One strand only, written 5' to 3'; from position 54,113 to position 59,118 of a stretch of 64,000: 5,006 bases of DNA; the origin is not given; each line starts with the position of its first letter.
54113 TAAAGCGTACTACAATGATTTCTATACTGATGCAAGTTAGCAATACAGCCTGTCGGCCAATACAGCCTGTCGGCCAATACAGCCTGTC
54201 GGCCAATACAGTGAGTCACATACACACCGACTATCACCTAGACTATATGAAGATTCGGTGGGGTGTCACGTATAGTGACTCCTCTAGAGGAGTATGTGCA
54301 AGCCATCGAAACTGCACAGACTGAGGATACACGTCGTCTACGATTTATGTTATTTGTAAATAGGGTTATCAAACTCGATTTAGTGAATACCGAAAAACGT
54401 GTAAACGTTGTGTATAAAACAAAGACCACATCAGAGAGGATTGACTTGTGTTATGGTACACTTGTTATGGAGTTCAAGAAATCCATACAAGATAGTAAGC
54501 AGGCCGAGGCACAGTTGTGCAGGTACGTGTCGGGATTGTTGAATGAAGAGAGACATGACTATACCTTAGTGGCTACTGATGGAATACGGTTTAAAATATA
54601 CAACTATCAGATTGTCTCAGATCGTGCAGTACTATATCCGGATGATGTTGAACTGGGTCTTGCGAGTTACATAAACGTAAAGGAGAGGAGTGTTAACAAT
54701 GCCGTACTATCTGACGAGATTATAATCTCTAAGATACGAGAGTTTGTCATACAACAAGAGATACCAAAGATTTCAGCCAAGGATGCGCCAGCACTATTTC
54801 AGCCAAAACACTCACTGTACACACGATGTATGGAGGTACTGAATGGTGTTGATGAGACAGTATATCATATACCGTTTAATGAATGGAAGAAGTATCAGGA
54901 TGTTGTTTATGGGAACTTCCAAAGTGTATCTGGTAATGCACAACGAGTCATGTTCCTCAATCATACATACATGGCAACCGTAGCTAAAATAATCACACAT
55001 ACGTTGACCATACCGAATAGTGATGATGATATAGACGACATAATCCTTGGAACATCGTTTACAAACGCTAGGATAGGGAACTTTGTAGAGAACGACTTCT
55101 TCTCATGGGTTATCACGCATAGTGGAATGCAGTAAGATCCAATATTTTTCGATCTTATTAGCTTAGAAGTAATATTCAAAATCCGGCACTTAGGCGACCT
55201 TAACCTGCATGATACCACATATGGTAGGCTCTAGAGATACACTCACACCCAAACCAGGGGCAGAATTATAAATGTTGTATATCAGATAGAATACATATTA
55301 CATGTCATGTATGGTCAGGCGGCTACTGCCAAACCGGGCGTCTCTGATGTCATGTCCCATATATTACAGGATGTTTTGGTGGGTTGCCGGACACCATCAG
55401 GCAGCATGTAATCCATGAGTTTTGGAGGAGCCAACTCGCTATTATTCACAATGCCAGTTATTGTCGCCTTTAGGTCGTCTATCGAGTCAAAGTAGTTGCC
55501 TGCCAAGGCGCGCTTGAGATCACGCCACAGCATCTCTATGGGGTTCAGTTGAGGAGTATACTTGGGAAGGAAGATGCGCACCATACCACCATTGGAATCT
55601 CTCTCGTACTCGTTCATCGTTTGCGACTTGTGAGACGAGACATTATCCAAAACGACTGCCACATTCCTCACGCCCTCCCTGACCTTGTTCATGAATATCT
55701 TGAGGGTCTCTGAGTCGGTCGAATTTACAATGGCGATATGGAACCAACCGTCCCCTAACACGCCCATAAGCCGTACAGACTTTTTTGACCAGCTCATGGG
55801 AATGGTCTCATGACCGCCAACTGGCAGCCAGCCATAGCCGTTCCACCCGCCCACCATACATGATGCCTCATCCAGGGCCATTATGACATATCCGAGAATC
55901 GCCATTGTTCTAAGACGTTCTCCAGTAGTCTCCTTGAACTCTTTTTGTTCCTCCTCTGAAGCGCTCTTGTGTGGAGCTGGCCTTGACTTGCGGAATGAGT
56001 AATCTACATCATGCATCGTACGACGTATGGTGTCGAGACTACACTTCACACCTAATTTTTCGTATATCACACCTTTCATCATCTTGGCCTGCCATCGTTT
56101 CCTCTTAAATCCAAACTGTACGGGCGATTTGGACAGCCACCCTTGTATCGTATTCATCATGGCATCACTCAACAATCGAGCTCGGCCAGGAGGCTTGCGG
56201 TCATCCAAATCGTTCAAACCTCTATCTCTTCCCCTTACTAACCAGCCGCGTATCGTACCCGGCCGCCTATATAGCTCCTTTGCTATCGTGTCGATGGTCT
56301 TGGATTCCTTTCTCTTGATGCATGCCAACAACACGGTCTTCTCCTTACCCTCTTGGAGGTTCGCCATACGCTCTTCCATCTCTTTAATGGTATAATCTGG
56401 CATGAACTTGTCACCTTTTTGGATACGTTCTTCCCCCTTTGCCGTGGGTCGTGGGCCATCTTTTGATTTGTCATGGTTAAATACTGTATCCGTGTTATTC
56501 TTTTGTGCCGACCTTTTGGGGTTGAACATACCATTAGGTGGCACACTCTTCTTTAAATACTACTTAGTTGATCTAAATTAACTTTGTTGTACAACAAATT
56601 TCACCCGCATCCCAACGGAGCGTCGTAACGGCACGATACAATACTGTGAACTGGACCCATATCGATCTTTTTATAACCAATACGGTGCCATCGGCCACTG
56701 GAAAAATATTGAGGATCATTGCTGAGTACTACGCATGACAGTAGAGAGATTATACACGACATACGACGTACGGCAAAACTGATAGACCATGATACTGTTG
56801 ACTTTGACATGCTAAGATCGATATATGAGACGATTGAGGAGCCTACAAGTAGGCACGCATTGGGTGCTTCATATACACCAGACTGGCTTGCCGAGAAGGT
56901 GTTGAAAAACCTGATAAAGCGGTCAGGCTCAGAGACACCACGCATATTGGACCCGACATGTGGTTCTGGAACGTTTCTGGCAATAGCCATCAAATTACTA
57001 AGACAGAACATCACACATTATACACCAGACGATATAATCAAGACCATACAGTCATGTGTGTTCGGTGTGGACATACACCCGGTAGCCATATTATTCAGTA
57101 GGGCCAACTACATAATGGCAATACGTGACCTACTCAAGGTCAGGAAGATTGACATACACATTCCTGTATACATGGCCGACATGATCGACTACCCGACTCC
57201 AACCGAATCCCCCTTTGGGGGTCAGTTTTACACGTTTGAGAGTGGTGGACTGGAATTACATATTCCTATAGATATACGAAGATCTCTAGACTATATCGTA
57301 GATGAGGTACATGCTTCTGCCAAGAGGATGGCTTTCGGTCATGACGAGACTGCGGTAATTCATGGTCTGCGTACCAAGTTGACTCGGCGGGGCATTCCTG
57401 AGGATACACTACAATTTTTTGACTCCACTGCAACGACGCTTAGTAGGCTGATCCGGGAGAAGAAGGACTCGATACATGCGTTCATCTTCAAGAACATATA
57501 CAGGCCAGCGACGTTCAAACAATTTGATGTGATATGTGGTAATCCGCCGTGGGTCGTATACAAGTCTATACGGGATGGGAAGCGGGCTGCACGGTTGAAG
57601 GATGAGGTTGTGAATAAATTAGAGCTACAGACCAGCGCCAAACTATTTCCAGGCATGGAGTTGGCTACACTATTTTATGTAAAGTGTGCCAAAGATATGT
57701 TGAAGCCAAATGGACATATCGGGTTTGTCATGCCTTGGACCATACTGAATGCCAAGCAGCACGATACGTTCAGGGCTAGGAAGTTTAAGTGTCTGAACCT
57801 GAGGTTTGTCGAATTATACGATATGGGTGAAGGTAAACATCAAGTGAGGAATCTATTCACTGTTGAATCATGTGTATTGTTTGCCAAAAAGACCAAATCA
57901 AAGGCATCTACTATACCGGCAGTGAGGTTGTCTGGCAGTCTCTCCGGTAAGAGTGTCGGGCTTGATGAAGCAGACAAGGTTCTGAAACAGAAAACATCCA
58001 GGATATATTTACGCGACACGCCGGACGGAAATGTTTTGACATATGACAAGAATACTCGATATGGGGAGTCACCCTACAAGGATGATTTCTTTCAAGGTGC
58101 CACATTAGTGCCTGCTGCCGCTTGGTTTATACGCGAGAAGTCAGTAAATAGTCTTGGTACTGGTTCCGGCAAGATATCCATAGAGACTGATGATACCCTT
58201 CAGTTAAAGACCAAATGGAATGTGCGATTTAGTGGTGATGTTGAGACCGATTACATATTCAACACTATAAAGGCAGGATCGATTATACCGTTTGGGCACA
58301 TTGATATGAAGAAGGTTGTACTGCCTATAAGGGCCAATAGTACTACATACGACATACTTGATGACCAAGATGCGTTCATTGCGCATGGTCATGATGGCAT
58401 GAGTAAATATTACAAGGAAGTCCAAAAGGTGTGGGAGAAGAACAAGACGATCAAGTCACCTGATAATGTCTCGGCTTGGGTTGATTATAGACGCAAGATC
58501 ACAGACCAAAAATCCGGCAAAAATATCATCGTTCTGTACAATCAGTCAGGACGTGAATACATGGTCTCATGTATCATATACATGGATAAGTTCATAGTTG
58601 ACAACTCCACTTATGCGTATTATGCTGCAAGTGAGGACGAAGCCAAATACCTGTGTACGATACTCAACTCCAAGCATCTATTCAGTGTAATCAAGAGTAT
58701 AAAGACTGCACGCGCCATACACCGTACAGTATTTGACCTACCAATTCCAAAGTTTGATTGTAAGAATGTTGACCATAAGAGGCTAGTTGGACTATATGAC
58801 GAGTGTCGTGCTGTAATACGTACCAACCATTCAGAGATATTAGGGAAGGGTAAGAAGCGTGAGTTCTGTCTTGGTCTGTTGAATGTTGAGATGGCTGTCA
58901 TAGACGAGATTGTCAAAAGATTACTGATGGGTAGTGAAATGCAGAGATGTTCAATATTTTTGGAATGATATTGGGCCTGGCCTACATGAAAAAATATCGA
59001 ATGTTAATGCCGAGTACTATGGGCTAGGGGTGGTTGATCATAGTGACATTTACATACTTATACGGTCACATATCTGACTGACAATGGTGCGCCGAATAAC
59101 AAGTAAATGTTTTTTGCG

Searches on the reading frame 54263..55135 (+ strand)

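Call 29: search_protein_families(library=pfam, proteins=[window:54263-55135:+], max_evalue=0.001)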
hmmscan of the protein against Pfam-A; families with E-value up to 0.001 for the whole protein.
window:54263-55135:+ (290 aa): 1 family
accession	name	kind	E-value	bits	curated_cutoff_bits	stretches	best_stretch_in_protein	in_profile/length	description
PF20464.3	MmeI_N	-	0.00029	21.6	27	1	42-125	43-131/181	MmeI, N-terminal domain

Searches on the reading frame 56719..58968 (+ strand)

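Call 53: search_protein_families(library=pfam, proteins=[window:56719-58968:+], max_evalue=0.0001)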
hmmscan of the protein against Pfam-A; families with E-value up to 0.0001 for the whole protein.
window:56719-58968:+ (749 aa): 3 families
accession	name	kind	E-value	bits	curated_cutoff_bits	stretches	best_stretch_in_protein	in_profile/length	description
PF07669.17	Eco57I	-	4.4e-13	50.1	25.3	1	113-369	2-165/171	Eco57I restriction-modification methylase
PF02384.22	N6_Mtase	-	1.4e-10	41.5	20.4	1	30-134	4-100/311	N-6 DNA Methylase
PF20473.4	MmeI_Mtase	-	1.1e-06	28.5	27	0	60-96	9-43/259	MmeI, DNA-methyltransferase domain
